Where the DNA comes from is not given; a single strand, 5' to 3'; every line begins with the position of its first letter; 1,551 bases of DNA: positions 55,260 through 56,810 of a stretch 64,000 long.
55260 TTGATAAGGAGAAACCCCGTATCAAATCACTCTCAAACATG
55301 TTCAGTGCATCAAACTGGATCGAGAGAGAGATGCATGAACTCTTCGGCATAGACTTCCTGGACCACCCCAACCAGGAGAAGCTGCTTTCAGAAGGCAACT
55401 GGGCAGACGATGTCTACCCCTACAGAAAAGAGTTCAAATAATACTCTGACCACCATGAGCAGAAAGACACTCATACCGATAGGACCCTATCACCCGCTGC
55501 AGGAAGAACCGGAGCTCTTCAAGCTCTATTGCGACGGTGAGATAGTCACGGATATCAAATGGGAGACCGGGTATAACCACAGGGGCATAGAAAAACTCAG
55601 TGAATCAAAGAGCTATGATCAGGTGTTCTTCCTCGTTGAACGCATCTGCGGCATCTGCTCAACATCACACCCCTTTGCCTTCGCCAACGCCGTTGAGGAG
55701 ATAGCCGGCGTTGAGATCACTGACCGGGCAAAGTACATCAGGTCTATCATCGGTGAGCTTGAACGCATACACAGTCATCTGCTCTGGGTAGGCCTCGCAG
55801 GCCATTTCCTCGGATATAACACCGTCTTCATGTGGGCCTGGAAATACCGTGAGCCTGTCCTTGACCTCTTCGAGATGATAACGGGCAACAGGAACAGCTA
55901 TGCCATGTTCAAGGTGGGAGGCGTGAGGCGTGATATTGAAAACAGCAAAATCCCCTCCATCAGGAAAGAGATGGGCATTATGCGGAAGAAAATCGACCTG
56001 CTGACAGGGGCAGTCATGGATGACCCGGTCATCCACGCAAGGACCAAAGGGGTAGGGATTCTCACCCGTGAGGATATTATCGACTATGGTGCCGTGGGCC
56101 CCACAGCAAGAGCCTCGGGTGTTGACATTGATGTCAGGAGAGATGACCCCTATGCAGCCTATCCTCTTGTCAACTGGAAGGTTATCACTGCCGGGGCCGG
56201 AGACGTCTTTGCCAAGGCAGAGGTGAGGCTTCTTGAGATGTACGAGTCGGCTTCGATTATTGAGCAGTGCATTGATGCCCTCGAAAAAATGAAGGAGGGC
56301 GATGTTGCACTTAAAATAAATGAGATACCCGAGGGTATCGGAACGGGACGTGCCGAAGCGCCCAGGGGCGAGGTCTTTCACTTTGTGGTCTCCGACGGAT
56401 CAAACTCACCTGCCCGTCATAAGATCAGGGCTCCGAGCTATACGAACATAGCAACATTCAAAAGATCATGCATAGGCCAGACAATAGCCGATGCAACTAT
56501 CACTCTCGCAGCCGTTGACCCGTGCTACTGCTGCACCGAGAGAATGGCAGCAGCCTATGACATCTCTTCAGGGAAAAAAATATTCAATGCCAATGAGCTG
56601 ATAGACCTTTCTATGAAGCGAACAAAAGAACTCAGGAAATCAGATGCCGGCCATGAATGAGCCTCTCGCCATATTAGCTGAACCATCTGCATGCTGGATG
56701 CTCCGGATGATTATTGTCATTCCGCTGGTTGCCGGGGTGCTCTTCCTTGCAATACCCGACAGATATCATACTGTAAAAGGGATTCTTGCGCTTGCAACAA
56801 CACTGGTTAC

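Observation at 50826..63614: Mosaic Mrp-coupled group-4 [NiFe] hydrogenase operon fronted by an AsrAB/HyhBG-type NAD(P)H-FeS module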

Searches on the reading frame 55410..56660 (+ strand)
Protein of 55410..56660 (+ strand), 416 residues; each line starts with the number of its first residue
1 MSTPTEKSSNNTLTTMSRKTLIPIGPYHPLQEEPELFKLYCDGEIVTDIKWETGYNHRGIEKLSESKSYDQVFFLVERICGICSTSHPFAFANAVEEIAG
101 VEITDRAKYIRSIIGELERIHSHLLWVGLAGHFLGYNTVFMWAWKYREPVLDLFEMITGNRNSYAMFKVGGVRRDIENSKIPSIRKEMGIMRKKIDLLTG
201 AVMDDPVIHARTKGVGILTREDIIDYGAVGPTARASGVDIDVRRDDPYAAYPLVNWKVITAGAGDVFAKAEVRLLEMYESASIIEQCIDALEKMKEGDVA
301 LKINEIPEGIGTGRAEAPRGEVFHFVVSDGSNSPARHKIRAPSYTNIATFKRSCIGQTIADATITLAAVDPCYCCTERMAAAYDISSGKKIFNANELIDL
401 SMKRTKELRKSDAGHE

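Call 4: search_protein_families(library=pfam, proteins=[window:55410-56660:+], max_evalue=0.01)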
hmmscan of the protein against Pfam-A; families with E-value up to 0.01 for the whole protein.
window:55410-56660:+ (416 aa): 2 families
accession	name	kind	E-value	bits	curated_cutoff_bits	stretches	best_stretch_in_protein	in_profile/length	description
PF00346.24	Complex1_49kDa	-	1.4e-68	231.3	24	2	134-299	2-164/271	Respiratory-chain NADH dehydrogenase, 49 Kd subunit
PF00374.24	NiFeSe_Hases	-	2e-15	57.2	25.8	1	58-126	1-69/508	Nickel-dependent hydrogenase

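Call 6: search_protein_families(library=ncbifam, proteins=[window:55410-56660:+], max_evalue=0.001)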
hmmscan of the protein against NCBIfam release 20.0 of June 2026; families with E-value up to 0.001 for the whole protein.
window:55410-56660:+ (416 aa): 15 families
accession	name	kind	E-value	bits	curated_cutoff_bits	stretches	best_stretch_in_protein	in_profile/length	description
NF004739.1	PRK06075.1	equivalog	9.4e-98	327.5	360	2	22-300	3-278/384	NADH-quinone oxidoreductase subunit D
NF040602.1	F420_dehyd_FpoD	exception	7e-88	295.1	600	1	18-376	6-370/372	F420H2 dehydrogenase subunit FpoD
TIGR01962.1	NuoD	equivalog_domain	5.3e-86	288.9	459.35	2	20-302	3-282/386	NADH dehydrogenase (quinone) subunit D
NF008974.0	PRK12322.1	equivalog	5.9e-80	269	522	1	20-371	7-359/366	NADH-quinone oxidoreductase subunit D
NF009808.0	PRK13292.1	equivalog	6.6e-69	232.6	1156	2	18-291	406-679/791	NADH-quinone oxidoreductase subunit B/C/D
NF005649.0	PRK07415.1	equivalog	2.3e-60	204.7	583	2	13-292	4-284/394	NAD(P)H-quinone oxidoreductase subunit H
NF008728.0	PRK11742.1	equivalog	2.9e-59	201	840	2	22-297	217-489/598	NADH-quinone oxidoreductase subunit C/D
TIGR03295.1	frhA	equivalog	8.5e-19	67.8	392.5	1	45-126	28-109/412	coenzyme F420 hydrogenase subunit alpha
NF033181.1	NiFeSe_hydrog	equivalog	6e-16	58.4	600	1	42-125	23-105/507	nickel-dependent hydrogenase large subunit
NF007778.0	PRK10467.1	equivalog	1.9e-13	49.6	969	1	49-125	30-106/567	hydrogenase 2 large subunit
NF045518.1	H2_NiFeSe_large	exception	2.8e-13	49.5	780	1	45-126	26-106/485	NiFeSe hydrogenase large subunit HysA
NF041785.2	VhuA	equivalog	1.5e-11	43.5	800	1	56-126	37-107/418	F420-non-reducing hydrogenase Vhu subunit A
NF007550.0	PRK10170.1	equivalog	4.3e-09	35.3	1101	1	52-126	48-122/597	Ni/Fe-hydrogenase large subunit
NF040828.1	sulfhyd_ShyA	equivalog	5.4e-09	35.4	700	1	58-150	38-132/415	NAD(P)-dependent hydrogenase/sulfhydrogenase 2 subunit alpha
NF040832.1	sulfhyd_HydA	equivalog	6.7e-06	25.4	880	1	44-150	26-134/426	NADPH-dependent hydrogenase/sulfhydrogenase 1 subunit alpha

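Call 7: search_solved_structures(query=window:55410-56660:+, max_evalue=1e-10)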
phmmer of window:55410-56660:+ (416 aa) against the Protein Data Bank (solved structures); distinct sequences matched with E-value up to 1e-10: 64 (the best 60 are shown).
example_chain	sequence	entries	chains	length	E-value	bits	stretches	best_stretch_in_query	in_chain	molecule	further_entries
6cfw_L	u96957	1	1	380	9.2e-85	288.1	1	21-378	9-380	Membrane-bound hydrogenase subunit alpha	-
7z0s_E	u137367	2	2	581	1e-77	264.9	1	18-404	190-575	Formate hydrogenlyase subunit 5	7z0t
2fug_4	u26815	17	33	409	4.9e-62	213.2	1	21-308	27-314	NADH-quinone oxidoreductase chain 4 | NADH-QUINONE OXIDOREDUCTASE SUBUNIT 4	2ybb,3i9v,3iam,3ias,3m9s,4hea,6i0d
7q5y_B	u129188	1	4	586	1.9e-60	208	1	20-297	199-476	NADH-quinone oxidoreductase subunit C/D 2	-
6hum_H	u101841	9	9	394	1.1e-51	179.1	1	15-292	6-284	NAD(P)H-quinone oxidoreductase subunit H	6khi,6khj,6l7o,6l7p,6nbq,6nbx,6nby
8e9g_D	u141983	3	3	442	9.5e-51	176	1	18-299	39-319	NADH-quinone oxidoreductase subunit D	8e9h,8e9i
6u8y_L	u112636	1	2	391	3.5e-50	174.2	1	24-373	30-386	NADH dehydrogenase subunit D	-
9iho_D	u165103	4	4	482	2.3e-49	171.5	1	18-291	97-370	NUCM (49 kDa) subunit of mitochondrial NADH:ubiquinone oxidoreductase (Complex I)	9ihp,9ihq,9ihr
6gcs_C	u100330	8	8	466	1.2e-48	169.2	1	13-310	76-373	49-KDA PROTEIN (NUCM) | Subunit NUCM of NADH:Ubiquinone Oxidoreductase (Complex I) | NUCM protein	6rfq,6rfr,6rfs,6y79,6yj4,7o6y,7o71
7eu3_H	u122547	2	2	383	1.7e-48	168.7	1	21-291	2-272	NAD(P)H-quinone oxidoreductase subunit H, chloroplastic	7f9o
8ba0_D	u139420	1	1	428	3.8e-48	167.5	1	17-291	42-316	Complex I-49kD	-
8b9z_D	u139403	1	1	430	3.9e-48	167.5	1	17-292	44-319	Complex I-49kD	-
4wz7_C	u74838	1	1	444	5.3e-48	167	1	13-311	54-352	NUCM protein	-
7arc_D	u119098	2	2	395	5.3e-48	167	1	21-297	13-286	ND7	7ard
8esw_S2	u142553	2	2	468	5.5e-48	166.9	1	17-292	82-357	Complex I-49kD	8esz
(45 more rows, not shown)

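Call 8: find_homologous_proteins(query=window:55410-56660:+, max_evalue=1e-30)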
Query window:55410-56660:+ (416 aa): 8000 proteins with E <= 1e-30 among 8000 candidates; the best 120 are listed.
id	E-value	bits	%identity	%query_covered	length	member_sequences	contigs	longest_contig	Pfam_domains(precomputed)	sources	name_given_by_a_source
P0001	6.8e-259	876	96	96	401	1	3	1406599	PF00374.25,PF00346.25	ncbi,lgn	-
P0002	6.1e-258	873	94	96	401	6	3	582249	PF00374.25,PF00346.25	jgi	-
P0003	4.1e-256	867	93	96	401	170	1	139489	PF00374.25,PF00346.25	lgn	-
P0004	3.0e-254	861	89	100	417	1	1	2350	PF00374.25,PF00346.25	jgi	-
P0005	4.1e-254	861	92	96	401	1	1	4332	PF00374.25,PF00346.25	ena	-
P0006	5.7e-254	860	92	96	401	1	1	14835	PF00374.25,PF00346.25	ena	-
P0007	5.5e-249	844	88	100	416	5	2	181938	PF00374.25,PF00346.25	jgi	jgi:NADH-quinone oxidoreductase subunit D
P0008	2.6e-248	842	91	96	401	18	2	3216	PF00374.25,PF00346.25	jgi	jgi:membrane-bound hydrogenase subunit alpha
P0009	1.2e-247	839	90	96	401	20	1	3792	PF00374.25,PF00346.25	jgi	jgi:membrane-bound hydrogenase subunit alpha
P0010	2.4e-247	838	90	96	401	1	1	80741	PF00374.25,PF00346.25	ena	-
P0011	3.3e-247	838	90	96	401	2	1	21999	PF00374.25,PF00346.25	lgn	-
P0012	9.4e-247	836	89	96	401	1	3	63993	PF00374.25,PF00346.25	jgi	jgi:NADH-quinone oxidoreductase subunit D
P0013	4.1e-246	834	88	96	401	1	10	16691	PF00374.25,PF00346.25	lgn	-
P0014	4.2e-246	834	89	96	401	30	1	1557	PF00374.25,PF00346.25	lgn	-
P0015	4.4e-246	834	90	96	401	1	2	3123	PF00374.25,PF00346.25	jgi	jgi:membrane-bound hydrogenase subunit alpha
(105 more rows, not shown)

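Call 11: find_related_loci(query=window:55455-56660:+, collection=genome_contigs, flank=10000)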
Query window:55455-56660:+ (401 aa) in genome_contigs; peptide patterns used: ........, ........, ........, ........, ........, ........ (x = any residue, [..] = any of these).
600 stretches matched a pattern (row limit reached: there are more); 559 encode a relative of the query (tblastn E <= 1e-3); the best 80 are kept; 80 distinct loci.
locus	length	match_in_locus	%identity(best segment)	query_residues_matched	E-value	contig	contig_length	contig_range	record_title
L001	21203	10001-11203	99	1-401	0e+0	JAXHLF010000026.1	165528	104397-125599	MAG: Bacteroidales bacterium isolate Salar_de_Ascotan_sediment_MAG_ASE9 contig_1132_polypolish, whole genome shotgun seq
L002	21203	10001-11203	95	1-401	0e+0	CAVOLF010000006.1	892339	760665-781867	MAG: uncultured Rikenellaceae bacterium isolate MFD09964.bin.2.30 genome assembly, contig: contig_43590, whole genome sh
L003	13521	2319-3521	95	1-401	0e+0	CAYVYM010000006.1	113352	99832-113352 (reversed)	MAG TPA_asm: uncultured Rikenella sp. isolate SRP217488_co1_217 genome assembly, contig: NODE_21_length_113352_cov_7.021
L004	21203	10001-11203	94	1-401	0e+0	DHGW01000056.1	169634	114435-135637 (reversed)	MAG TPA_asm: Bacteroidales bacterium UBA4788 UBA4788_contig_5331, whole genome shotgun sequence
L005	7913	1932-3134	95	1-401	0e+0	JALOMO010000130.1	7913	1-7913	MAG: Bacteroidales bacterium isolate Prado053 scaffold_18542, whole genome shotgun sequence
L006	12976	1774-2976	94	1-401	0e+0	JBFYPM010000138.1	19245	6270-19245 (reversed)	MAG: Bacteroidales bacterium isolate PPR_0155 k121_6255804, whole genome shotgun sequence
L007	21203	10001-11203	94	1-401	0e+0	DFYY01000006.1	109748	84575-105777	MAG TPA_asm: Bacteroidales bacterium UBA4070 UBA4070_contig_12686, whole genome shotgun sequence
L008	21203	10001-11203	93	1-401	0e+0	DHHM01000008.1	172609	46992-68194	MAG TPA_asm: Bacteroidales bacterium UBA4772 UBA4772_contig_4531, whole genome shotgun sequence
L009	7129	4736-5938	92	1-401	0e+0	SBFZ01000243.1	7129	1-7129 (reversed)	MAG: Bacteroidetes bacterium isolate M0113 scaffold_2202_1, whole genome shotgun sequence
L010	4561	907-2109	92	1-401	0e+0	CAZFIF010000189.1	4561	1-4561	MAG TPA_asm: uncultured Rikenella sp. isolate binchicken_co42_492 genome assembly, contig: NODE_38486_length_4561_cov_10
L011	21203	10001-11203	92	1-401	0e+0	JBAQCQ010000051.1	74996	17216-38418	MAG: Bacteroidales bacterium isolate MFD12018_ilm_asm_bin14 k127_195165, whole genome shotgun sequence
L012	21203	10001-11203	92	1-401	0e+0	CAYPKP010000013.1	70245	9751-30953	MAG TPA_asm: uncultured Rikenella sp. isolate binchicken_co286_84 genome assembly, contig: NODE_607_length_70245_cov_14.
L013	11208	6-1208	91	1-401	0e+0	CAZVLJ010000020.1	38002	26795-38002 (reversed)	MAG TPA_asm: uncultured Rikenella sp. isolate SRP192927_co6_345 genome assembly, contig: NODE_1761_length_38002_cov_17.9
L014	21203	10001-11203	91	1-401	0e+0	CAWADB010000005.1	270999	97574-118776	MAG: uncultured Bacteroidales bacterium isolate MFD00905.bin.2.66 genome assembly, contig: contig_17389, whole genome sh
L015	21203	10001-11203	91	1-401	0e+0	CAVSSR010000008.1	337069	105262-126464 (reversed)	MAG: uncultured Bacteroidales bacterium isolate MFD05674.bin.2.111 genome assembly, contig: contig_42369, whole genome s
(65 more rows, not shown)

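Call 43: search_protein_families(library=pfam, proteins=[L001:18198-18611:+], max_evalue=0.001)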
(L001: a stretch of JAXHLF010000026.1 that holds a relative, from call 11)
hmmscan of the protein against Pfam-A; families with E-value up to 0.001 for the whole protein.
L001:18198-18611:+ (137 aa): 0 families

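Call 46: search_protein_representatives(protein=window:55455-56660:+)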
Query: 401 residues. Proteins with E-value up to 0.001 (for the whole library): 8911; up to 1e-10: 4230; up to 1e-30: 855. The best 150 are listed.
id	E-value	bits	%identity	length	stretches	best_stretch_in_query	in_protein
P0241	1.2e-158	544.5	60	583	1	4-395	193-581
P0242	7.6e-151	518.8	58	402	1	1-396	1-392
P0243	1.9e-121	422.0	66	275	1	5-276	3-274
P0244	9.7e-110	383.5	45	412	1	10-393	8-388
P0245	1.4e-104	366.6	46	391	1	2-375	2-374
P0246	3.6e-103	361.9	47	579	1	5-365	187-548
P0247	1.6e-100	353.1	62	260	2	1-207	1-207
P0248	3.4e-100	352.1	45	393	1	5-367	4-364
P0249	4.0e-100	351.8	43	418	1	3-386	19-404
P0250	4.8e-100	351.6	59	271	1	126-396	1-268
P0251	1.9e-97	343.0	46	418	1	5-383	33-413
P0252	4.7e-97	341.7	45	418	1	7-395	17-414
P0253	2.2e-96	339.6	46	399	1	5-374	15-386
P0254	1.3e-95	337.0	44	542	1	2-373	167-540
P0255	5.2e-95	335.0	45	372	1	2-366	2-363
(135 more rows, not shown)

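Call 47: find_encoding_contigs(protein=P0241, flank=10000, max_places=3)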
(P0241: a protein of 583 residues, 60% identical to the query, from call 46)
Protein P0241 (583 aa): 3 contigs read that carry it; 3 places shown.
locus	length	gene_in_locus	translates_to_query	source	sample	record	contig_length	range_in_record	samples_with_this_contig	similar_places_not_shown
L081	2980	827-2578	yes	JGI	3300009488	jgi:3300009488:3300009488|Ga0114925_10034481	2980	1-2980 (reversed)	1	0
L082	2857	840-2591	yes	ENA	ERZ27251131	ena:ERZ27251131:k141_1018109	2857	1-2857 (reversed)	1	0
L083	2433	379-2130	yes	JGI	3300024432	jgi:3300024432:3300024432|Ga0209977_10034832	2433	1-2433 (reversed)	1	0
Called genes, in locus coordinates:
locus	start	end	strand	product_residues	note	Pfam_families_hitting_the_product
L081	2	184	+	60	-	?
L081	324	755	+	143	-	PF01058:Oxidored_q6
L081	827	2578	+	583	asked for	PF00329:Complex1_30kDa, PF00374:NiFeSe_Hases, PF00346:Complex1_49kDa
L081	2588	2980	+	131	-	?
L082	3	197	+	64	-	?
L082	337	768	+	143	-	PF01058:Oxidored_q6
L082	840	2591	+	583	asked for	PF00329:Complex1_30kDa, PF00374:NiFeSe_Hases, PF00346:Complex1_49kDa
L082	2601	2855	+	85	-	?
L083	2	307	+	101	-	?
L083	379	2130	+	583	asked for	PF00329:Complex1_30kDa, PF00374:NiFeSe_Hases, PF00346:Complex1_49kDa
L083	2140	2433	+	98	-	?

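Call 48: find_encoding_contigs(protein=P0242, flank=10000, max_places=3)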
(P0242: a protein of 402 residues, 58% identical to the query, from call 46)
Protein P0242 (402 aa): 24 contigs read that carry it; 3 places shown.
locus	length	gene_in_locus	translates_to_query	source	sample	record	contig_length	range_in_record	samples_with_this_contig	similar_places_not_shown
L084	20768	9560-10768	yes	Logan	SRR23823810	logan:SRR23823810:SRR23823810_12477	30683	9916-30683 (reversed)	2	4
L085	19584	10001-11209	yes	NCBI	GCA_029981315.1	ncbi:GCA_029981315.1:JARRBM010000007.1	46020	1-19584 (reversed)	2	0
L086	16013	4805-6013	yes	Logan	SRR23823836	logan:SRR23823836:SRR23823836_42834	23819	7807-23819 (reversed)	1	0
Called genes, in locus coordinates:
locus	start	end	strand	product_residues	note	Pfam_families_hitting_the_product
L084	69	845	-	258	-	PF00294:PfkB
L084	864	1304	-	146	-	-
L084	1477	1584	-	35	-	-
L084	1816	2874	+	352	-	PF01022:HTH_5, PF12802:MarR_2 (weak), PF12840:HTH_20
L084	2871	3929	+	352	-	PF01022:HTH_5, PF12840:HTH_20, PF13412:HTH_24 (weak)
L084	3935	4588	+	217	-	PF00702:Hydrolase, PF13419:HAD_2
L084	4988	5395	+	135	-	-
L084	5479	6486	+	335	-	PF13237:Fer4_10 (faint), PF13534:Fer4_17 (faint), PF13187:Fer4_9 (faint), PF00037:Fer4 (faint), PF17179:Fer4_22, PF13746:Fer4_18 (weak)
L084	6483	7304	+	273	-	PF00970:FAD_binding_6 (weak), PF00175:NAD_binding_1, PF10418:DHODB_Fe-S_bind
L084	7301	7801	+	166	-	PF13247:Fer4_11, PF12838:Fer4_7 (weak), PF13187:Fer4_9 (weak), PF00037:Fer4 (weak)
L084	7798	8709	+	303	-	PF00146:NADHdh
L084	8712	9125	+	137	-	PF01058:Oxidored_q6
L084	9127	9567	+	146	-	PF00329:Complex1_30kDa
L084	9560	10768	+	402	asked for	PF00374:NiFeSe_Hases, PF00346:Complex1_49kDa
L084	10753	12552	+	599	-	PF00361:Proton_antipo_M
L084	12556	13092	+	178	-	PF13244:MbhD, PF20501:MbhE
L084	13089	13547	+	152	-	PF04039:MnhB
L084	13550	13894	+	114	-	PF00420:Oxidored_q2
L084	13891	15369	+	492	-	PF00662:Proton_antipo_N (weak), PF00361:Proton_antipo_M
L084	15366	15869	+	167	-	PF01899:MNHE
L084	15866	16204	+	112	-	PF04066:MrpF_PhaF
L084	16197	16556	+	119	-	PF03334:PhaG_MnhG_YufB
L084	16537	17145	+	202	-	PF12797:Fer4_2, PF12838:Fer4_7, PF00037:Fer4, PF12837:Fer4_6, PF13237:Fer4_10, PF14697:Fer4_21 (weak), PF13187:Fer4_9 (weak)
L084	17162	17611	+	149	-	PF01750:HycI (weak)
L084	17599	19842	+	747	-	PF00708:Acylphosphatase, PF07503:zf-HYPF, PF01300:Sua5_yciO_yrdC, PF17788:HypF_C, PF22521:HypF_C_2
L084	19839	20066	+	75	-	PF01455:HupF_HypC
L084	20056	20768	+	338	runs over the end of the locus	PF01924:HypD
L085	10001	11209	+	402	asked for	PF00374:NiFeSe_Hases, PF00346:Complex1_49kDa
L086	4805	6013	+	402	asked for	PF00374:NiFeSe_Hases, PF00346:Complex1_49kDa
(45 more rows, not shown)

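Call 49: find_encoding_contigs(protein=P0244, flank=10000, max_places=1)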
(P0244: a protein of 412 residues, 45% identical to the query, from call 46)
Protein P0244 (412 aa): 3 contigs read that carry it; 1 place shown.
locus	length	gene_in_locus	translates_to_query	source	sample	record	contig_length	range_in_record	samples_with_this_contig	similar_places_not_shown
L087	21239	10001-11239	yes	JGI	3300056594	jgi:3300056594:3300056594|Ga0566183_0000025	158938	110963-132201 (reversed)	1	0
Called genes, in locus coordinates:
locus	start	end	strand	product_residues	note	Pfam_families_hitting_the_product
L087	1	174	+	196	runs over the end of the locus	PF02508:Rnf-Nqr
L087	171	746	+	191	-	PF02508:Rnf-Nqr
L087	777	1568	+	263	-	PF04060:FeS, PF13237:Fer4_10 (faint), PF13187:Fer4_9 (weak), PF00037:Fer4, PF12797:Fer4_2 (weak), PF12837:Fer4_6 (weak), PF14697:Fer4_21 (weak), PF12838:Fer4_7 (weak), +1 more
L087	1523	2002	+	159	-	PF04246:RseC_MucC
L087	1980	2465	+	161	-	PF02915:Rubrerythrin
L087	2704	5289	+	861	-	-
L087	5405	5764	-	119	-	-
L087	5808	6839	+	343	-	PF13187:Fer4_9 (faint), PF13237:Fer4_10 (faint), PF00037:Fer4 (faint), PF17179:Fer4_22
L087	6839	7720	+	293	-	PF00970:FAD_binding_6 (weak), PF10418:DHODB_Fe-S_bind (weak)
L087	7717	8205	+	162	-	PF13247:Fer4_11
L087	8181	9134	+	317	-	PF00146:NADHdh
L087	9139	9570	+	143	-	PF01058:Oxidored_q6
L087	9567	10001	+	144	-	PF00329:Complex1_30kDa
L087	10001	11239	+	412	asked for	PF00374:NiFeSe_Hases, PF00346:Complex1_49kDa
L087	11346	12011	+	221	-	PF12837:Fer4_6 (weak), PF12838:Fer4_7, PF13237:Fer4_10 (weak), PF00037:Fer4, PF13183:Fer4_8 (weak), PF13187:Fer4_9 (weak)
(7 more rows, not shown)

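Call 50: find_encoding_contigs(protein=P0245, flank=10000, max_places=1)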
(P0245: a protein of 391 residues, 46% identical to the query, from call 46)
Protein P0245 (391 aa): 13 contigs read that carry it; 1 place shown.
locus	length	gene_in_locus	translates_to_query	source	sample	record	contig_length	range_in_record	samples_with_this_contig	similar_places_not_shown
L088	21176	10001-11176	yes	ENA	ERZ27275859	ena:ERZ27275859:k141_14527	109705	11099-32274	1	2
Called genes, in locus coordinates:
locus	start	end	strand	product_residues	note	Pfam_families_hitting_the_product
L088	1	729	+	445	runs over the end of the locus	PF18195:GatD_N, PF00710:Asparaginase, PF17763:Asparaginase_C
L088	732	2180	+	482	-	PF02934:GatB_N, PF02637:GatB_Yqey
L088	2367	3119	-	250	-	-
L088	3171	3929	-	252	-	-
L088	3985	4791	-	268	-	-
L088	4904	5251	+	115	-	-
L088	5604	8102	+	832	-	PF02463:SMC_N, PF13175:AAA_15, PF13476:AAA_23, PF06470:SMC_hinge, PF13304:AAA_21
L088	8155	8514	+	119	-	PF03479:PCC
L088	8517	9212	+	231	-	PF02616:SMC_ScpA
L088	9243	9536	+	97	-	PF00329:Complex1_30kDa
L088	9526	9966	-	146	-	PF01750:HycI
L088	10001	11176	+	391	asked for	PF00374:NiFeSe_Hases, PF00346:Complex1_49kDa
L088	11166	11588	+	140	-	PF01058:Oxidored_q6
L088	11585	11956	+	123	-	PF00037:Fer4, PF13237:Fer4_10, PF14697:Fer4_21 (weak), PF13183:Fer4_8, PF12838:Fer4_7, PF13187:Fer4_9, PF13534:Fer4_17, PF00037:Fer4, +5 more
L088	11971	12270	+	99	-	PF00507:Oxidored_q4 (weak)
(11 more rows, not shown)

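Call 51: find_encoding_contigs(protein=P0246, flank=10000, max_places=1)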
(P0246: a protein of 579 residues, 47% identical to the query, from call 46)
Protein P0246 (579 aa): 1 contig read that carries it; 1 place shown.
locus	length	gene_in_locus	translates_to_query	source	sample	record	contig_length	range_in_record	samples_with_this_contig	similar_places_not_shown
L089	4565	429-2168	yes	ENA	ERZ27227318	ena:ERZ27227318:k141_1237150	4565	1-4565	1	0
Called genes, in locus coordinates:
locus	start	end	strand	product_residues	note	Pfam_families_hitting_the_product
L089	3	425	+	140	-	?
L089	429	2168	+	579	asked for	PF00329:Complex1_30kDa, PF00374:NiFeSe_Hases, PF00346:Complex1_49kDa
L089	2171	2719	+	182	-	PF12837:Fer4_6 (weak), PF13237:Fer4_10, PF14697:Fer4_21, PF12838:Fer4_7, PF13187:Fer4_9 (weak), PF00037:Fer4 (weak)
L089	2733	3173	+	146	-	PF01058:Oxidored_q6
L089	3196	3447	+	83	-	-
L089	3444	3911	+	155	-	PF00037:Fer4 (faint), PF12797:Fer4_2 (faint), PF12837:Fer4_6 (faint), PF13237:Fer4_10 (faint), PF13187:Fer4_9 (faint), PF13247:Fer4_11, PF14697:Fer4_21 (weak), PF12838:Fer4_7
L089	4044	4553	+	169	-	-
